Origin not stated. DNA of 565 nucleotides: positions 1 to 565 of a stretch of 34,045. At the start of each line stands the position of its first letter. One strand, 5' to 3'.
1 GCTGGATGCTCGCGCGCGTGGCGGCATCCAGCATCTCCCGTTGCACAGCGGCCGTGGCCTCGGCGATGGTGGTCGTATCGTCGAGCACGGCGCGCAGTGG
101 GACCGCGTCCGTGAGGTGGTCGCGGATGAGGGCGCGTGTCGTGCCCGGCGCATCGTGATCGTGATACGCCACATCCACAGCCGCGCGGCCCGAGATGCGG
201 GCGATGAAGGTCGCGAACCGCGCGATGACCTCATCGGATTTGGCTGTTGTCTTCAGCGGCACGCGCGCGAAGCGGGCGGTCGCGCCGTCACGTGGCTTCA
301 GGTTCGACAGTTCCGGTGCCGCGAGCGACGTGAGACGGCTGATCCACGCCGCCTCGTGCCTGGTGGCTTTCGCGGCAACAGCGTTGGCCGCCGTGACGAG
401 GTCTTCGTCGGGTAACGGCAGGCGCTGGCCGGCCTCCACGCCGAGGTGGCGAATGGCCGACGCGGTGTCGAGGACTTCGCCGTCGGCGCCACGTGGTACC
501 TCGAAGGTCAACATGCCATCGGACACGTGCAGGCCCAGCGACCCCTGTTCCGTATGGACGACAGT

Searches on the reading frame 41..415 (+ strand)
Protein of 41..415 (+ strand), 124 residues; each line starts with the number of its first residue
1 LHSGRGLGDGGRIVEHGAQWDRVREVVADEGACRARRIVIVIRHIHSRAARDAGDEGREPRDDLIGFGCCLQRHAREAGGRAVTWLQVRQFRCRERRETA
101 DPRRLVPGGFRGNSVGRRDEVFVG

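Call 81: search_protein_families(library=pfam, proteins=[window:41-415:+], max_evalue=0.01)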
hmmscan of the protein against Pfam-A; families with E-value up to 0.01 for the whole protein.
window:41-415:+ (124 aa): 0 families
